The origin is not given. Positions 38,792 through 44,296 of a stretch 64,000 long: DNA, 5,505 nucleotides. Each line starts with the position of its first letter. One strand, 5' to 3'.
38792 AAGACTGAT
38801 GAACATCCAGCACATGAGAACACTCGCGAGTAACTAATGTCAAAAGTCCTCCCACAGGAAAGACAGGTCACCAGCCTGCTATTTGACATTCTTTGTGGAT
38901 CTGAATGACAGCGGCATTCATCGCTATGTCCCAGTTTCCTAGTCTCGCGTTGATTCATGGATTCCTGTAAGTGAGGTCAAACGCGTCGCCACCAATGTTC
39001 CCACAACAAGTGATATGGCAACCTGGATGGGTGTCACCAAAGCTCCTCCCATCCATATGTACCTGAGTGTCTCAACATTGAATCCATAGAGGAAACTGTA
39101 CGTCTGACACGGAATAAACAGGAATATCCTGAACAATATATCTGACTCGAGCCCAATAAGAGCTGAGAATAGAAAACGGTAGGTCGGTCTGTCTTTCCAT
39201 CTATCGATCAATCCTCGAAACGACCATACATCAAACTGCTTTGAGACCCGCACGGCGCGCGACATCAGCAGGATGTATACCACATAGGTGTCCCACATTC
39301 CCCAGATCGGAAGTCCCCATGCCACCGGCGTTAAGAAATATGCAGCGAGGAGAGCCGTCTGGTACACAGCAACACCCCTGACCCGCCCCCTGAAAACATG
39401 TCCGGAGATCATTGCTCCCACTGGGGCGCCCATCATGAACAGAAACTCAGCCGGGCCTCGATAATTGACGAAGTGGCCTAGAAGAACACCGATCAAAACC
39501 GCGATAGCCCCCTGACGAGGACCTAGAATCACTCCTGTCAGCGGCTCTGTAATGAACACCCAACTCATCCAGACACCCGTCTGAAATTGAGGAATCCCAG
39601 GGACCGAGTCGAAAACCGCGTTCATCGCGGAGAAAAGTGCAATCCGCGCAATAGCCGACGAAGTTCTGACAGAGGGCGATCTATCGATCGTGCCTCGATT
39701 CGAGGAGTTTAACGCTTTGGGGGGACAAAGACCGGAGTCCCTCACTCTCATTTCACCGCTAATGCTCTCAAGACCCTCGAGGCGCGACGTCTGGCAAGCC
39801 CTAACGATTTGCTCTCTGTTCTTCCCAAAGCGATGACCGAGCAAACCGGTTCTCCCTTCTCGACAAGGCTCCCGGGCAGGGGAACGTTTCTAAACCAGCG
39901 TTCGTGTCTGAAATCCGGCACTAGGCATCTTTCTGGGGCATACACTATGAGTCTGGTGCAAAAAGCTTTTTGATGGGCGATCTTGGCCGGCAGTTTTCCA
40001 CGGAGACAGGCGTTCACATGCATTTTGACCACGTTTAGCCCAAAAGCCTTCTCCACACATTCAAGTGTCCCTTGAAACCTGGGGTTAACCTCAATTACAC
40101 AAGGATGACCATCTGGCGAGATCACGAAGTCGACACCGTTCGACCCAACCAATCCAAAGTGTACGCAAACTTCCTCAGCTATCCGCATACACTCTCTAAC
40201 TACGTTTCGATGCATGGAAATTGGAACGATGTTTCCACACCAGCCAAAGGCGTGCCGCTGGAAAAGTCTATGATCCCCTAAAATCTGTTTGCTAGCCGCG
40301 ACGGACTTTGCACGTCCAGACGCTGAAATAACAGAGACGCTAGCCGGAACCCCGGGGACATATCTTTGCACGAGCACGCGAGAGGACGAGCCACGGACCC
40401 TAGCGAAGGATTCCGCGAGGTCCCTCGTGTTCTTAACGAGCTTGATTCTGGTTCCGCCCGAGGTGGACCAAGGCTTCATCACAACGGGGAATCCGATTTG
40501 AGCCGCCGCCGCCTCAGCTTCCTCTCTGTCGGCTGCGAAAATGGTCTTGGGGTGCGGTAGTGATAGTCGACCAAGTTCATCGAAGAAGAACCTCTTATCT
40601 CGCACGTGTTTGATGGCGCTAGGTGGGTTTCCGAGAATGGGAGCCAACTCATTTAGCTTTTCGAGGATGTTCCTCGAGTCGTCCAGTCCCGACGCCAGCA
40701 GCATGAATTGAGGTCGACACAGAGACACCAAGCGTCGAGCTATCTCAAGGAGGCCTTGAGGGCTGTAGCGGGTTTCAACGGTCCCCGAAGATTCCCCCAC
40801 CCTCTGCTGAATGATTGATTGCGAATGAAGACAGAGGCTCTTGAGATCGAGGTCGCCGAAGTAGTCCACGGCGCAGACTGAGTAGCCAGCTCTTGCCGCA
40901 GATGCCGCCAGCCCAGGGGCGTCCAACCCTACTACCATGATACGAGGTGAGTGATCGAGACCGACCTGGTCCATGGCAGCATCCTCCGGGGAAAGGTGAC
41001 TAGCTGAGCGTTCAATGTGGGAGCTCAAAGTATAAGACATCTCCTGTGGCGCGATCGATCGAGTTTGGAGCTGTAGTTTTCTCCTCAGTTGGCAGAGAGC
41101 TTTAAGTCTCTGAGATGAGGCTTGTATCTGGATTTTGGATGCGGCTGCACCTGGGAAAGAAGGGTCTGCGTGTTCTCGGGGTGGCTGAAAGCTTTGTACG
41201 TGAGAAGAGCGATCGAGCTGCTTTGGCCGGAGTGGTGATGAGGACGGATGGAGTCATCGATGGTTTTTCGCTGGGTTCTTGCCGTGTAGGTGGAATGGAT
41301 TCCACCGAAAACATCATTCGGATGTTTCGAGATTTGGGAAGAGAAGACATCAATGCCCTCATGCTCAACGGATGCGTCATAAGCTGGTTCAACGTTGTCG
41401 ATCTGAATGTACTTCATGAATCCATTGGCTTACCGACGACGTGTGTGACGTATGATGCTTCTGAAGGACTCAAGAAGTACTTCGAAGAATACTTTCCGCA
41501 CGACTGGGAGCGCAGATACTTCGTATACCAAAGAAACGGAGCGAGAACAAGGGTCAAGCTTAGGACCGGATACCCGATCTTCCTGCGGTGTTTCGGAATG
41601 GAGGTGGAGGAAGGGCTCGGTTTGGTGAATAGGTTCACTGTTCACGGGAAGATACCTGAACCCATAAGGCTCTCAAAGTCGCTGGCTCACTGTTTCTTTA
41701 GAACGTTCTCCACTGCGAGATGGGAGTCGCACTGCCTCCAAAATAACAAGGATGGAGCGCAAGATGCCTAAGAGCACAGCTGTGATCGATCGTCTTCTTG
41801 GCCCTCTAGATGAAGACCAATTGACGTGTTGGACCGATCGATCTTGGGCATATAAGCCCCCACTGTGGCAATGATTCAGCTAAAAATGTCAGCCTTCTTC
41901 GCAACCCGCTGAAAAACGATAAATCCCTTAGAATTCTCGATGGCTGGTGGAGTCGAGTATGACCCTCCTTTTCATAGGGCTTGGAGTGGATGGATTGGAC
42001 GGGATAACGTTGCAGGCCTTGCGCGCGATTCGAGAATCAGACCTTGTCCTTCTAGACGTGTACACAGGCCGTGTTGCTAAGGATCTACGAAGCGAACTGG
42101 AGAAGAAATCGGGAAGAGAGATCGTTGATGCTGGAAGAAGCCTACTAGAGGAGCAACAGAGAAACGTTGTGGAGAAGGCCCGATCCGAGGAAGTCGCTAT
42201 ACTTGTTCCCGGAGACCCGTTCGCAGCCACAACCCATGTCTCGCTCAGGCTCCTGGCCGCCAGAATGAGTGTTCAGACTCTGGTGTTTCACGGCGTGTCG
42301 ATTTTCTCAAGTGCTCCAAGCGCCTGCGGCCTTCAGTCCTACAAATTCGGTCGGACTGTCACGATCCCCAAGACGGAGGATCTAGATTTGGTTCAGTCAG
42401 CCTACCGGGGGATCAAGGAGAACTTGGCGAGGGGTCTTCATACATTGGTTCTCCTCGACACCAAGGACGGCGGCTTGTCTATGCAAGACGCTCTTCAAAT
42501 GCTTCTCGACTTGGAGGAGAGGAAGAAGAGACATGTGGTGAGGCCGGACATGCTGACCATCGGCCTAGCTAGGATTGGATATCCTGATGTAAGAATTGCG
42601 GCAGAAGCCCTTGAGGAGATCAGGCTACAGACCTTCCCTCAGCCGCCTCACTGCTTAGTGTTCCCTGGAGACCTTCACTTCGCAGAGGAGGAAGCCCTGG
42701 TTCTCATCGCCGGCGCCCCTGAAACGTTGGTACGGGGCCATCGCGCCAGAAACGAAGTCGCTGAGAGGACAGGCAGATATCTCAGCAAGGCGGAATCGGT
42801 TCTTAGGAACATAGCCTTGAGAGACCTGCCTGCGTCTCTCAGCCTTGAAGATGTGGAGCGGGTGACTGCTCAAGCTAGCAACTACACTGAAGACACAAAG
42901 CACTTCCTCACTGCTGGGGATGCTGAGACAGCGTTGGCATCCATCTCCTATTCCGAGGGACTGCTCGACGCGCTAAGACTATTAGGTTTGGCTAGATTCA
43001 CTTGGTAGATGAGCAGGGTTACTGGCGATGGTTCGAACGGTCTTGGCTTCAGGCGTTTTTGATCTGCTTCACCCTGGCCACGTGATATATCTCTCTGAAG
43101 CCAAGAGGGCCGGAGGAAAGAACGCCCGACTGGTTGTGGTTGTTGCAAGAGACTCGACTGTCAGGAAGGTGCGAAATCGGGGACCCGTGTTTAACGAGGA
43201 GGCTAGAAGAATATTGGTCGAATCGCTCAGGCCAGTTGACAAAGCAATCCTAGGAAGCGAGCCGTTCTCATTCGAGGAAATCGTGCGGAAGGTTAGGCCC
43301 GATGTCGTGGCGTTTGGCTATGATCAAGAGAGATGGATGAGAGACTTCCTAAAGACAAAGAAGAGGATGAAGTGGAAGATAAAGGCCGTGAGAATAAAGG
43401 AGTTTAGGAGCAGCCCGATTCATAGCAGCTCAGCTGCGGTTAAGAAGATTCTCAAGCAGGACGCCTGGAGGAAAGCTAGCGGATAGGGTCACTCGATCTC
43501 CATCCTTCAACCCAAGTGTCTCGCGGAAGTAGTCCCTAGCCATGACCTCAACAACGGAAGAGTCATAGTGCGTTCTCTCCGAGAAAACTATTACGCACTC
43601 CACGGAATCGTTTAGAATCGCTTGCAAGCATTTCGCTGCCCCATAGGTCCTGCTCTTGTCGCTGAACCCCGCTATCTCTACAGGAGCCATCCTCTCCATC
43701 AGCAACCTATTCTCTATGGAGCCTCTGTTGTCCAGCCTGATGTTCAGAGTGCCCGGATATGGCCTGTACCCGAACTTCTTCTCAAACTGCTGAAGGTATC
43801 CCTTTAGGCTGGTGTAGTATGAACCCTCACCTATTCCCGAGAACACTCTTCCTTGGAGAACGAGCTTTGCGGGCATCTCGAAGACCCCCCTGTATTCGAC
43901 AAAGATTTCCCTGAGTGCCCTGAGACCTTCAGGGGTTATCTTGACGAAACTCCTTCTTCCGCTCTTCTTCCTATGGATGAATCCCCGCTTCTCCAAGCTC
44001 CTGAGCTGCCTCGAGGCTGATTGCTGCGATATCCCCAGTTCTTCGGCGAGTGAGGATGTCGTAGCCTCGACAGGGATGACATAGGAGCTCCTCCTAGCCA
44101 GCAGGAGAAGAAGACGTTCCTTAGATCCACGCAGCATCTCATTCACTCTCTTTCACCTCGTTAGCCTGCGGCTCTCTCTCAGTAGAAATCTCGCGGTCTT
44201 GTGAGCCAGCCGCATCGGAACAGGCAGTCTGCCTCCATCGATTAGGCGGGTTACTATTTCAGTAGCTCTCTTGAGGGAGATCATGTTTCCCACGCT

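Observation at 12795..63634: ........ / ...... palindrome strongly over-represented and almost confined to non-coding DNA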

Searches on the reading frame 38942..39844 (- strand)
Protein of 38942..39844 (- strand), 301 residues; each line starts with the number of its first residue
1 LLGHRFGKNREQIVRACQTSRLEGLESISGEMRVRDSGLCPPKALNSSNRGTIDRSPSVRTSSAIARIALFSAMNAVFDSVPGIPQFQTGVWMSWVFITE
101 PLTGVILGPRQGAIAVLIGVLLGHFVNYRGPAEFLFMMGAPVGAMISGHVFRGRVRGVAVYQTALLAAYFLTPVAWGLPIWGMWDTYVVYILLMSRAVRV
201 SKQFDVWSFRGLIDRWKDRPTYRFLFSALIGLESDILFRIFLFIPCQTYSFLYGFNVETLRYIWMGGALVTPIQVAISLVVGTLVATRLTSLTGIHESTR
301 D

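Call 10: search_protein_families(library=pfam, proteins=[window:38942-39844:-])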
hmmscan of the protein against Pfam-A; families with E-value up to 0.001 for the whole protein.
window:38942-39844:- (301 aa): 1 family
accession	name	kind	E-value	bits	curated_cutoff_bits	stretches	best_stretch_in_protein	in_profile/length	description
PF12822.12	ECF_trnsprt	-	0.00021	21.8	30.7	1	65-190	3-127/169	ECF transporter, substrate-specific component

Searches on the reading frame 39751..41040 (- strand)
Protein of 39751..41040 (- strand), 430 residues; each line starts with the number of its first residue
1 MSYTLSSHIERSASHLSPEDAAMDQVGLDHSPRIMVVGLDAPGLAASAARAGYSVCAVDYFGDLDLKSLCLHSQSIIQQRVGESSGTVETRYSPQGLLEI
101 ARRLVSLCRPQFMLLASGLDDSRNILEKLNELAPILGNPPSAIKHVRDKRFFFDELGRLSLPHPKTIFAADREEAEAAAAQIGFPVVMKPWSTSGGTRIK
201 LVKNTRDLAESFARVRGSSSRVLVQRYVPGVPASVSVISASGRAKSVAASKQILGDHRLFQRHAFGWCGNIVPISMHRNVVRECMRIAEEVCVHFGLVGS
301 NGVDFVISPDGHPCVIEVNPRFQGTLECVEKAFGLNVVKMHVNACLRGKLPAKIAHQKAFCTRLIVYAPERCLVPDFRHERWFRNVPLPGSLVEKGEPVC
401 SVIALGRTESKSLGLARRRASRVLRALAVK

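Call 10: search_protein_families(library=pfam, proteins=[window:39751-41040:-])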
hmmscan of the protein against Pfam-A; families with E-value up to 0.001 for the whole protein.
window:39751-41040:- (430 aa): 9 families
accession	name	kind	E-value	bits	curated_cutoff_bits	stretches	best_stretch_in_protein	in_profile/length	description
PF02655.19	ATP-grasp_3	-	9.7e-30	104.2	23.2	1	147-325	2-160/160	ATP-grasp domain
PF02786.22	CPSase_L_D2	-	6e-15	55.8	19.8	2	148-229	1-90/211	Carbamoyl-phosphate synthase L chain, ATP binding domain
PF02222.28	ATP-grasp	-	1.4e-08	35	27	1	158-321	5-162/179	ATP-grasp domain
PF07478.18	Dala_Dala_lig_C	-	2.2e-08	34.3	24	1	170-320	23-174/204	D-ala D-ala ligase C-terminus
PF14397.11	ATPgrasp_ST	-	5.1e-07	29.6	31.4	0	283-324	217-257/278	Sugar-transfer associated ATP-grasp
PF15632.11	ATPgrasp_Ter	-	6.2e-07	29.7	29.1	1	282-356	47-119/131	ATP-grasp in the biosynthetic pathway with Ter operon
PF08443.16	RimK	-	2.6e-05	24.3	21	1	156-338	11-181/188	RimK-like ATP-grasp domain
PF13549.11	ATP-grasp_5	-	0.00029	20.7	27.6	1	159-192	22-55/221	ATP-grasp domain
PF13535.11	ATP-grasp_4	-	0.00051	20.1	27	0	182-324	1-155/160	ATP-grasp domain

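Call 26: find_related_loci(query=window:39751-41040:-, collection=metagenome_contigs, flank=10000)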
Query window:39751-41040:- (430 aa) in metagenome_contigs; peptide patterns used: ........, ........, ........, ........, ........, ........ (x = any residue, [..] = any of these).
309 stretches matched a pattern; 4 encode a relative of the query (tblastn E <= 1e-3); 4 distinct loci.
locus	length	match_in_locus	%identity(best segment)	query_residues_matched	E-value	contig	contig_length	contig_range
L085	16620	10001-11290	87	1-430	0e+0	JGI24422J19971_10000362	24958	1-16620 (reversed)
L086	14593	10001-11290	90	1-430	0e+0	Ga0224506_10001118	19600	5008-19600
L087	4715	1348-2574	71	19-427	0e+0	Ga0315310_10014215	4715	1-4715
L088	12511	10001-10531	24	168-346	1e-6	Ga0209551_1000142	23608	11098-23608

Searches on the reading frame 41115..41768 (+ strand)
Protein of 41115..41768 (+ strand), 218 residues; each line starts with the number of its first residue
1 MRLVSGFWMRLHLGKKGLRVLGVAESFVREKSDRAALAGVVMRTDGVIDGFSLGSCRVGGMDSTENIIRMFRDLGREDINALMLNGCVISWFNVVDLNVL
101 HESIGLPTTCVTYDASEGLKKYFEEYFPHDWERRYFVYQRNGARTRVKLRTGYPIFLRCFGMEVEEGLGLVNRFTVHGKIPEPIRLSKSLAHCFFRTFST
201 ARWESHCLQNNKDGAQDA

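Call 10: search_protein_families(library=pfam, proteins=[window:41115-41768:+])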
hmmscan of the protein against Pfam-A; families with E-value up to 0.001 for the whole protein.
window:41115-41768:+ (218 aa): 1 family
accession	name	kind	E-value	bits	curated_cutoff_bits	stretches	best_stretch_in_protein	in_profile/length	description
PF01949.23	Endo_dU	-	3.7e-53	180.1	32.7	1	17-192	2-179/182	Endonuclease dU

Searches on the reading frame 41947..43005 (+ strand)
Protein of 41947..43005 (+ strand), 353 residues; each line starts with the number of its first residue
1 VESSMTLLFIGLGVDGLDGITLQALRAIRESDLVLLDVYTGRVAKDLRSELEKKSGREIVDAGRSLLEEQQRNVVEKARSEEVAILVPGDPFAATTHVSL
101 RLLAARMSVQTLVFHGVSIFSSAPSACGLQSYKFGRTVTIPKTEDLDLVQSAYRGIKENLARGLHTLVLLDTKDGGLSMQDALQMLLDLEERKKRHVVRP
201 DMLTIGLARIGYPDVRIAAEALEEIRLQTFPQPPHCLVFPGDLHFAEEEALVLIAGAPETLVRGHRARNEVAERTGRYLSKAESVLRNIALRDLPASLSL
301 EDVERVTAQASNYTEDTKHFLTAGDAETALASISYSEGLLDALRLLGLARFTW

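Call 10: search_protein_families(library=pfam, proteins=[window:41947-43005:+])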
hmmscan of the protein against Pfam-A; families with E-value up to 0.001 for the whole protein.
window:41947-43005:+ (353 aa): 2 families
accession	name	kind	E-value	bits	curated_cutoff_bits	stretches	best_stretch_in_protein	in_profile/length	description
PF00590.25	TP_methylase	-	2.7e-22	80.2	27.8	1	6-219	1-205/212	Tetrapyrrole (Corrin/Porphyrin) Methylases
PF04010.18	DUF357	-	2.8e-16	59.7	29.4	1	277-348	1-72/73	Protein of unknown function (DUF357)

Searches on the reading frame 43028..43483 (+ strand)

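Call 34: search_protein_families(library=pfam, proteins=[window:43028-43483:+])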
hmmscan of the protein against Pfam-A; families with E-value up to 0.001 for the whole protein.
window:43028-43483:+ (152 aa): 1 family
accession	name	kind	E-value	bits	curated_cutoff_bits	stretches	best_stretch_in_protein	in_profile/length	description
PF01467.32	CTP_transf_like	-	1.1e-15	58.4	21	1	7-134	2-128/133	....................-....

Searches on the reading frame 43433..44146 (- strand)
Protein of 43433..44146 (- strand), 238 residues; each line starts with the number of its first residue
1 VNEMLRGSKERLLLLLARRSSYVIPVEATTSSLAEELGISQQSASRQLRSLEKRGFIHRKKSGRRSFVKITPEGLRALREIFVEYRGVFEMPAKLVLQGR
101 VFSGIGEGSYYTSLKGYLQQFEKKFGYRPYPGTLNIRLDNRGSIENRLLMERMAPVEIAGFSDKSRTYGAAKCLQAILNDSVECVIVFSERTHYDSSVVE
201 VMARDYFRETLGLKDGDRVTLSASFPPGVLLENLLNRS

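Call 34: search_protein_families(library=pfam, proteins=[window:43433-44146:-])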
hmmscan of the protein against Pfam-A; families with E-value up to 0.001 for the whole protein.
window:43433-44146:- (238 aa): 16 families
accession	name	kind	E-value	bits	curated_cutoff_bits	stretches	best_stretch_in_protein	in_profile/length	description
PF01982.22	CTP-dep_RFKase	-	7.3e-41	139.4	25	1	101-221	1-119/121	Domain of unknown function DUF120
PF13545.12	HTH_Crp_2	-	5.1e-09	36.4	27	1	11-77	5-69/70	Crp-like helix-turn-helix domain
PF01047.28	MarR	-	4.8e-08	33.2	24.6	1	28-62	18-52/59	MarR family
PF12802.13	MarR_2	-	3.1e-07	30.9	27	1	28-63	21-56/61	MarR family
PF01978.25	TrmB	-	8e-07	29.3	25.6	1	27-72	22-67/68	Sugar-specific transcriptional regulator TrmB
PF12840.13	HTH_20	-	1.9e-06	28.2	27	1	25-58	16-49/51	Helix-turn-helix domain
PF22665.2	DUF6293_C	-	1.3e-05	26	27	1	42-79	62-99/101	DUF6293 C-terminal winged helix domain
PF25213.1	HVO_A0261_N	-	2.2e-05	24.7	35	1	28-63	25-60/86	HVO_A0261 N-terminal domain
PF13412.12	HTH_24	-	2.4e-05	24.2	21.9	1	29-57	19-47/48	Winged helix-turn-helix DNA-binding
PF13601.12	HTH_34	-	2.6e-05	24.7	27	1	27-79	14-70/80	Winged helix DNA-binding domain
PF01022.26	HTH_5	-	5.6e-05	23.4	22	1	27-58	15-46/47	Bacterial regulatory protein, arsR family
PF13730.12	HTH_36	-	0.00024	21.3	25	1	12-57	10-55/55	Helix-turn-helix domain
PF01325.25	Fe_dep_repress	-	0.0004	21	26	1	28-61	23-56/60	Iron dependent repressor, N-terminal DNA binding domain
PF13463.12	HTH_27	-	0.0006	20.5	22.2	0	29-74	20-68/68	Winged helix DNA-binding domain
PF04967.18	HTH_10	-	0.0006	20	23.1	0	24-53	20-49/53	HTH DNA binding domain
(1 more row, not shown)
